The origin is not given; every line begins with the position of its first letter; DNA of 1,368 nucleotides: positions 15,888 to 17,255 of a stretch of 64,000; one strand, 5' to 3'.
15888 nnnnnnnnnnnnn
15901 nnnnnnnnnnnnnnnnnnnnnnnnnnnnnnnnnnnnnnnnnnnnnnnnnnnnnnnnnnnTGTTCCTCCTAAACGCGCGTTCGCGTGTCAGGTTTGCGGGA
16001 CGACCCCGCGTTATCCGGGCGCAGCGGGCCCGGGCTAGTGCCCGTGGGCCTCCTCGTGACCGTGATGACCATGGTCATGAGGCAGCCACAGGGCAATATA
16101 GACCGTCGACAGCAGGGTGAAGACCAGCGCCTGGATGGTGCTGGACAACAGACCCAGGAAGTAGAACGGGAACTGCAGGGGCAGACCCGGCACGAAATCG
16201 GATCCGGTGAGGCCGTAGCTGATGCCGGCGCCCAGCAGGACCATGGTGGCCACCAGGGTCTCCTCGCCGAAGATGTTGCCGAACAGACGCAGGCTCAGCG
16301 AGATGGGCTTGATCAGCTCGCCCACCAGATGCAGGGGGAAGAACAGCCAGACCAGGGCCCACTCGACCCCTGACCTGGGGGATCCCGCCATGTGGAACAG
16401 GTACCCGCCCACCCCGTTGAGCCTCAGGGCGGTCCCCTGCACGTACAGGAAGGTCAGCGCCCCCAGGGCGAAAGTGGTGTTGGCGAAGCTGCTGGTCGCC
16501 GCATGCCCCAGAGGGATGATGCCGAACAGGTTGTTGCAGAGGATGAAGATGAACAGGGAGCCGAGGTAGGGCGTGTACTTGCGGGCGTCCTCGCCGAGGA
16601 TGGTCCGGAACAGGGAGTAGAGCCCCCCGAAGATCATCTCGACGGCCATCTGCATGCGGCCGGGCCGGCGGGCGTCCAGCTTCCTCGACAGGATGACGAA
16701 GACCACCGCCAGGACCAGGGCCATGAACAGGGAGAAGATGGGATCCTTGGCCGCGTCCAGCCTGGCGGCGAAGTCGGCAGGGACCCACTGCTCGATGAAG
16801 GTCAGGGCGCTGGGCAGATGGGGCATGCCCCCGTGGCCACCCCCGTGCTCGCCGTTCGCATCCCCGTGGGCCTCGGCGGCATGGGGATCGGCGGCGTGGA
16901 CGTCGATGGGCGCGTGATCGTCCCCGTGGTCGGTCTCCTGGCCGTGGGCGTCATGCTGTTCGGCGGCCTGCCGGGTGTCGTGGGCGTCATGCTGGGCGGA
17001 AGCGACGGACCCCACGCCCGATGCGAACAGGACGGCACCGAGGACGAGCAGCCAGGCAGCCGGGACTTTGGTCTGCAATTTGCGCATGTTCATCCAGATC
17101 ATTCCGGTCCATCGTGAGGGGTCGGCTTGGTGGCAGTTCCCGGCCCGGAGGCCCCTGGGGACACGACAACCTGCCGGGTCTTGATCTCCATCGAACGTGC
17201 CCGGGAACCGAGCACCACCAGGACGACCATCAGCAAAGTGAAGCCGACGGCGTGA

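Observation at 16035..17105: ATP synthase subunit a carries a signal peptide plus His/Asp-rich N-terminal extension and a His-rich C-terminal tail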

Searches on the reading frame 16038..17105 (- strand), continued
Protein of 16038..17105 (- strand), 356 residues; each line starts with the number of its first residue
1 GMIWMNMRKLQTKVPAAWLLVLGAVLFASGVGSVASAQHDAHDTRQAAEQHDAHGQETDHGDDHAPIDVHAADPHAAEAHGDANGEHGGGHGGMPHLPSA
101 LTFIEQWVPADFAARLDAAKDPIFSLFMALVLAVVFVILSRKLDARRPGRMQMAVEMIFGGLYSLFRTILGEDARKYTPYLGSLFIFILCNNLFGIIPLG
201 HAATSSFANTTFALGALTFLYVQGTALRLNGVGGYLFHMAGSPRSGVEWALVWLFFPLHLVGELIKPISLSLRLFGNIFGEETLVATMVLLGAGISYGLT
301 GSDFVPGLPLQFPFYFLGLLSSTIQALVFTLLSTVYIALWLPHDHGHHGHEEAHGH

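Call 47: search_protein_families(library=ncbifam, proteins=[P0010, P0213, P0248, P0160, P0201], max_evalue=1)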
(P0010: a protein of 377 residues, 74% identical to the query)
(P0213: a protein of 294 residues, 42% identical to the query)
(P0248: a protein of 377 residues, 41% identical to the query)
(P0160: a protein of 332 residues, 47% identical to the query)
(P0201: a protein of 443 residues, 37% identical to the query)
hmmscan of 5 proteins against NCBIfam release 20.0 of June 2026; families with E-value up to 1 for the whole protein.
P0010 (377 aa): 14 families
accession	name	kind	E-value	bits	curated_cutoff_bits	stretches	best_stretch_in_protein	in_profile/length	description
TIGR01131.1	ATP_synt_6_or_A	equivalog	9.5e-34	117.3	102.6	1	150-362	18-223/227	F0F1 ATP synthase subunit A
NF004481.0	PRK05815.2-3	equivalog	1.3e-33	116.5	227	1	150-363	27-215/225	F0F1 ATP synthase subunit A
NF009953.0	PRK13419.1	equivalog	7.1e-33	114.3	460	1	54-376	26-340/346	F0F1 ATP synthase subunit A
NF004482.0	PRK05815.2-4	equivalog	1.1e-31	110.4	225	1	148-363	34-245/252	F0F1 ATP synthase subunit A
NF004486.0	PRK05815.3-4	equivalog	9.8e-27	94.1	272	1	152-362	36-219/224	F0F1 ATP synthase subunit A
NF004484.0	PRK05815.3-2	equivalog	2e-26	93.2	234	1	150-364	27-222/226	F0F1 ATP synthase subunit A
NF009954.0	PRK13420.1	equivalog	3.4e-24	85.8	272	1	150-364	27-215/229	F0F1 ATP synthase subunit A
NF004477.0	PRK05815.1-1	equivalog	1.7e-23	83.4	280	1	147-364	45-263/268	F0F1 ATP synthase subunit A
NF004485.0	PRK05815.3-3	equivalog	2.7e-22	79.5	249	1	149-364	32-250/281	F0F1 ATP synthase subunit A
NF009955.0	PRK13421.1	equivalog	2.7e-22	79.4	302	1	153-367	28-218/231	F0F1 ATP synthase subunit A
TIGR03306.1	altF1_A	exception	2.7e-21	76.2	302.1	1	151-363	25-213/217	alternate F1F0 ATPase, F0 subunit A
NF004479.0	PRK05815.1-4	equivalog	8.5e-19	67.8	268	1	150-363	24-231/238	F0F1 ATP synthase subunit A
NF004487.0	PRK05815.3-5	equivalog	2.3e-15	56.6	224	2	278-362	145-233/269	F0F1 ATP synthase subunit A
NF009952.0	PRK13417.1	equivalog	0.0016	17.9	531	1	234-365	224-348/352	F0F1 ATP synthase subunit A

P0213 (294 aa): 15 families
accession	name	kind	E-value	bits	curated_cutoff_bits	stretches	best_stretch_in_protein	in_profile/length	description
NF004481.0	PRK05815.2-3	equivalog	6.5e-44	150.2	227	1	78-281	25-216/225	F0F1 ATP synthase subunit A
TIGR01131.1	ATP_synt_6_or_A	equivalog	1.1e-37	130.1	102.6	1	77-279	16-223/227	F0F1 ATP synthase subunit A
NF004486.0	PRK05815.3-4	equivalog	1.4e-37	129.6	272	1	80-280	34-220/224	F0F1 ATP synthase subunit A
NF004484.0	PRK05815.3-2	equivalog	3.1e-36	125.2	234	1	81-285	29-226/226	F0F1 ATP synthase subunit A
NF009954.0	PRK13420.1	equivalog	2.1e-34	119.2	272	1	77-290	25-224/229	F0F1 ATP synthase subunit A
NF004482.0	PRK05815.2-4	equivalog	9.9e-33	113.9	225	1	81-280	38-245/252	F0F1 ATP synthase subunit A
NF009955.0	PRK13421.1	equivalog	1.7e-32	112.8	302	1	78-290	26-224/231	F0F1 ATP synthase subunit A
TIGR03306.1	altF1_A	exception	6.9e-30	104.3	302.1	1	78-279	23-212/217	alternate F1F0 ATPase, F0 subunit A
NF009953.0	PRK13419.1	equivalog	3.2e-28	99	460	1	79-292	122-339/346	F0F1 ATP synthase subunit A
NF004479.0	PRK05815.1-4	equivalog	9.4e-26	90.5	268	1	79-285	24-236/238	F0F1 ATP synthase subunit A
NF004485.0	PRK05815.3-3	equivalog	2.1e-20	73.3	249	1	79-289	32-258/281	F0F1 ATP synthase subunit A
NF004477.0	PRK05815.1-1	equivalog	1.3e-19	70.7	280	1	102-286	71-268/268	F0F1 ATP synthase subunit A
NF004487.0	PRK05815.3-5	equivalog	3.3e-14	52.9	224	1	67-288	20-242/269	F0F1 ATP synthase subunit A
NF009952.0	PRK13417.1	equivalog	3.6e-06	26.6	531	1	156-286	218-352/352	F0F1 ATP synthase subunit A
NF006292.0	PRK08475.1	equivalog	0.55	9.9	166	1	70-100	24-54/171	F0F1 ATP synthase subunit B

P0248 (377 aa): 15 families
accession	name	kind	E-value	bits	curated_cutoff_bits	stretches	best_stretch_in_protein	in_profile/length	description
TIGR01131.1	ATP_synt_6_or_A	equivalog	4.4e-29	102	102.6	1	125-348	16-223/227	F0F1 ATP synthase subunit A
NF009953.0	PRK13419.1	equivalog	1.7e-27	96.6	460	1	14-368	11-345/346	F0F1 ATP synthase subunit A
NF004481.0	PRK05815.2-3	equivalog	3.2e-26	92.4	227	1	128-349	23-215/225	F0F1 ATP synthase subunit A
NF004484.0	PRK05815.3-2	equivalog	9.3e-23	81.2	234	2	127-240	27-133/226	F0F1 ATP synthase subunit A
NF004482.0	PRK05815.2-4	equivalog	1.5e-22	80.5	225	1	128-349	40-245/252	F0F1 ATP synthase subunit A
NF004486.0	PRK05815.3-4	equivalog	9.9e-19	68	272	2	102-246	8-145/224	F0F1 ATP synthase subunit A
NF009954.0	PRK13420.1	equivalog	3.8e-18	66.1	272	2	116-244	16-138/229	F0F1 ATP synthase subunit A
NF004485.0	PRK05815.3-3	equivalog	4.7e-18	65.6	249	1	117-365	19-262/281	F0F1 ATP synthase subunit A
NF004479.0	PRK05815.1-4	equivalog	2.8e-17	62.8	268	2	268-349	148-231/238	F0F1 ATP synthase subunit A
NF009955.0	PRK13421.1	equivalog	7.1e-17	61.6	302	2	269-354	143-219/231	F0F1 ATP synthase subunit A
TIGR03306.1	altF1_A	exception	3.7e-16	59.4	302.1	1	129-349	22-213/217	alternate F1F0 ATPase, F0 subunit A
NF004487.0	PRK05815.3-5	equivalog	5.4e-12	45.6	224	2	128-244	37-145/269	F0F1 ATP synthase subunit A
NF004477.0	PRK05815.1-1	equivalog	3.8e-08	33.1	280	1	190-350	105-263/268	F0F1 ATP synthase subunit A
NF009952.0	PRK13417.1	equivalog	0.00076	19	531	2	129-204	104-177/352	F0F1 ATP synthase subunit A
NF052668.1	VPA0510_fam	equivalog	0.026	15.1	95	1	334-376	8-49/110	VPA0510 family protein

P0160 (332 aa): 14 families
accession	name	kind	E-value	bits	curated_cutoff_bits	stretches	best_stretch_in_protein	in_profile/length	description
NF004481.0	PRK05815.2-3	equivalog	1.3e-38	132.9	227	1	100-321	32-223/225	F0F1 ATP synthase subunit A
TIGR01131.1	ATP_synt_6_or_A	equivalog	5.4e-36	124.6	102.6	1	84-312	12-223/227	F0F1 ATP synthase subunit A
NF004482.0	PRK05815.2-4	equivalog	5.3e-30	104.9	225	1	105-318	44-250/252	F0F1 ATP synthase subunit A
NF009953.0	PRK13419.1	equivalog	5.8e-30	104.7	460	1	115-327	139-342/346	F0F1 ATP synthase subunit A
NF009955.0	PRK13421.1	equivalog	1.5e-29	103.1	302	1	109-317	38-218/231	F0F1 ATP synthase subunit A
NF004486.0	PRK05815.3-4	equivalog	9.8e-29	100.7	272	1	104-312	39-219/224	F0F1 ATP synthase subunit A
NF009954.0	PRK13420.1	equivalog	1.8e-27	96.5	272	1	103-321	32-222/229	F0F1 ATP synthase subunit A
NF004484.0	PRK05815.3-2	equivalog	9.1e-24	84.5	234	1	111-317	40-225/226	F0F1 ATP synthase subunit A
TIGR03306.1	altF1_A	exception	3.2e-23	82.5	302.1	1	119-313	47-213/217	alternate F1F0 ATPase, F0 subunit A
NF004479.0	PRK05815.1-4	equivalog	2e-22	79.7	268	1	104-314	29-232/238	F0F1 ATP synthase subunit A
NF004477.0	PRK05815.1-1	equivalog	6.9e-22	78.2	280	1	90-319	40-268/268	F0F1 ATP synthase subunit A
NF004485.0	PRK05815.3-3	equivalog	1e-15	57.9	249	1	106-324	41-260/281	F0F1 ATP synthase subunit A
NF004487.0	PRK05815.3-5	equivalog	4e-09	36.2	224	1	228-321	142-242/269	F0F1 ATP synthase subunit A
NF009952.0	PRK13417.1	equivalog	0.00016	21.2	531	1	186-319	223-352/352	F0F1 ATP synthase subunit A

P0201 (443 aa): 14 families
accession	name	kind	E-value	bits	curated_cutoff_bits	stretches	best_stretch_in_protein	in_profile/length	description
NF004481.0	PRK05815.2-3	equivalog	1.2e-31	110.1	227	1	191-409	24-218/225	F0F1 ATP synthase subunit A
TIGR01131.1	ATP_synt_6_or_A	equivalog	2.8e-29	102.6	102.6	1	194-408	20-226/227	F0F1 ATP synthase subunit A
NF009955.0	PRK13421.1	equivalog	1.1e-26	93.8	302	1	190-417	24-225/231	F0F1 ATP synthase subunit A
NF004482.0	PRK05815.2-4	equivalog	4.2e-24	85.6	225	1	193-410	37-249/252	F0F1 ATP synthase subunit A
NF009953.0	PRK13419.1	equivalog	8.6e-24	84.5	460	1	232-425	161-346/346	F0F1 ATP synthase subunit A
NF004486.0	PRK05815.3-4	equivalog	2.5e-22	79.7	272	1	190-406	30-220/224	F0F1 ATP synthase subunit A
NF009954.0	PRK13420.1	equivalog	7.9e-22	78.1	272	1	191-410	25-218/229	F0F1 ATP synthase subunit A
NF004484.0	PRK05815.3-2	equivalog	1.2e-21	77.6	234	1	190-407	24-222/226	F0F1 ATP synthase subunit A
TIGR03306.1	altF1_A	exception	1.5e-21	77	302.1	1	195-406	26-213/217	alternate F1F0 ATPase, F0 subunit A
NF004485.0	PRK05815.3-3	equivalog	1.6e-21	76.9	249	1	208-415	48-258/281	F0F1 ATP synthase subunit A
NF004479.0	PRK05815.1-4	equivalog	4.3e-19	68.7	268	1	191-413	22-238/238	F0F1 ATP synthase subunit A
NF004477.0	PRK05815.1-1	equivalog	3.4e-13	49.7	280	1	270-408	140-264/268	F0F1 ATP synthase subunit A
NF004487.0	PRK05815.3-5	equivalog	1.7e-09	37.4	224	1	225-416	67-244/269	F0F1 ATP synthase subunit A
NF009952.0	PRK13417.1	equivalog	0.32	10.3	531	1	319-409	262-349/352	F0F1 ATP synthase subunit A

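Call 68: fold_search(model_id=the predicted structure, library=pdb)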
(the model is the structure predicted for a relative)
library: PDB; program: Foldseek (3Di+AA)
matches with E <= 10: 103; with E <= 0.001: 23
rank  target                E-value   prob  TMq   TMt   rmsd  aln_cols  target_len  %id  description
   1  9ito_T                1.6e-05  1.00  0.36  0.52   6.8       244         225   25  Chloroflexus aurantiacus ATP synthase, state 2, focused refinement of FO (released 2025-03-19)
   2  9itt_T                5.2e-05  1.00  0.37  0.53   6.6       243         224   25  Chloroflexus aurantiacus ADP-bound ATP synthase, state 2 (released 2025-03-19)
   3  9itt_Z                7.3e-05  1.00  0.35  0.47   7.8       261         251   25  Chloroflexus aurantiacus ADP-bound ATP synthase, state 2 (released 2025-03-19)
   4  9itq_T                8.4e-05  1.00  0.36  0.48   6.4       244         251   24  Chloroflexus aurantiacus ATP synthase, state 3, focused refinement of FO (released 2025-03-19)
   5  6vof_a                9.2e-05  1.00  0.36  0.53   6.7       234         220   26  Chloroplast ATP synthase (O2, CF1FO) (released 2020-09-09)
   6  9itr_T                1.0e-04  1.00  0.37  0.49   6.5       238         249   24  Chloroflexus aurantiacus ATP synthase, state 3, focused refinement of FO and peripheral stalk (released 2025-03-19)
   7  8g0b_a                1.1e-04  1.00  0.37  0.52   6.7       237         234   25  Cryo-EM structure of TBAJ-876-bound Mycobacterium smegmatis ATP synthase FO region (released 2023-02-15)
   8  9itr_Z                1.1e-04  1.00  0.34  0.45   7.9       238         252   27  Chloroflexus aurantiacus ATP synthase, state 3, focused refinement of FO and peripheral stalk (released 2025-03-19)
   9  6vol_a                1.5e-04  1.00  0.36  0.54   6.6       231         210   29  Chloroplast ATP synthase (R2, CF1FO) (released 2020-09-09)
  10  8j0s_a                1.7e-04  1.00  0.37  0.52   6.7       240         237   25  Cryo-EM structure of Mycobacterium tuberculosis ATP synthase in complex with bedaquiline(BDQ) (released 2024-05-22)
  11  6vm4_a                2.0e-04  1.00  0.37  0.54   6.3       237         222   26  Chloroplast ATP synthase (C2, CF1FO) (released 2020-09-09)
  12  9its_Z                2.1e-04  1.00  0.35  0.45   6.9       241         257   27  Chloroflexus aurantiacus ADP-bound ATP synthase, state 1 (released 2025-03-19)
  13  6oqr_a                2.2e-04  1.00  0.37  0.46   7.3       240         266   22  E. coli ATP Synthase ADP State 1a (released 2020-06-03)
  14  6fkf_a                2.4e-04  1.00  0.34  0.49   7.1       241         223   24  Chloroplast F1Fo conformation 1 (released 2018-05-23)
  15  9itj_T                2.7e-04  1.00  0.35  0.49   7.5       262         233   27  Chloroflexus aurantiacus ATP synthase, state 1 (released 2025-03-19)
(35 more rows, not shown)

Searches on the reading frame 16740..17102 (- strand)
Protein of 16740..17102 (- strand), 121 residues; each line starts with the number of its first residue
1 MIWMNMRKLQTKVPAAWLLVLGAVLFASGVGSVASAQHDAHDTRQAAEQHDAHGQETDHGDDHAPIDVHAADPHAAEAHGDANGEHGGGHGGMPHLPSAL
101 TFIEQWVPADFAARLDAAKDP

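Call 45: search_protein_families(library=pfam, proteins=[window:16740-17102:-], max_evalue=10)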
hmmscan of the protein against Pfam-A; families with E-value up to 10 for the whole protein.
seq(121 aa): 1 family
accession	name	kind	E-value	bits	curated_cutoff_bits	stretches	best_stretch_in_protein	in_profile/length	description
PF11162.13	DUF2946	-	0.81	10.9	23.7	1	16-77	1-41/117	Protein of unknown function (DUF2946)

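Call 47: search_protein_families(library=ncbifam, proteins=[window:16740-17102:-], max_evalue=1)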
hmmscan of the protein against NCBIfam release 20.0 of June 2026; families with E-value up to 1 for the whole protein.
seq(121 aa): 3 families
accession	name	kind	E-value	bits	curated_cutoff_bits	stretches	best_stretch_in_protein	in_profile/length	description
NF033807.0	CopL_fam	subfamily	0.039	14.6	40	1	19-82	5-73/129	CopL family metal-binding regulatory protein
NF047873.1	ZrgA_Zn_trans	equivalog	0.46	10.1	185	1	35-91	103-156/213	zinc uptake protein ZrgA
NF051869.1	StalkProtStpX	equivalog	0.74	9.1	450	1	30-84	437-492/516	stalk-specific protein StpX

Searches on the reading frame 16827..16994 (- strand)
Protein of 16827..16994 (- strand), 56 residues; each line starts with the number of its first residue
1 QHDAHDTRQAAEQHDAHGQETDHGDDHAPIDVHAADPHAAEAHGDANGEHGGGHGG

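Call 61: find_homologous_proteins(query=window:16827-16994:-, max_evalue=0.001)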
Query seq(56 aa): no candidate shares three 5-residue words with the query. No homologue found.
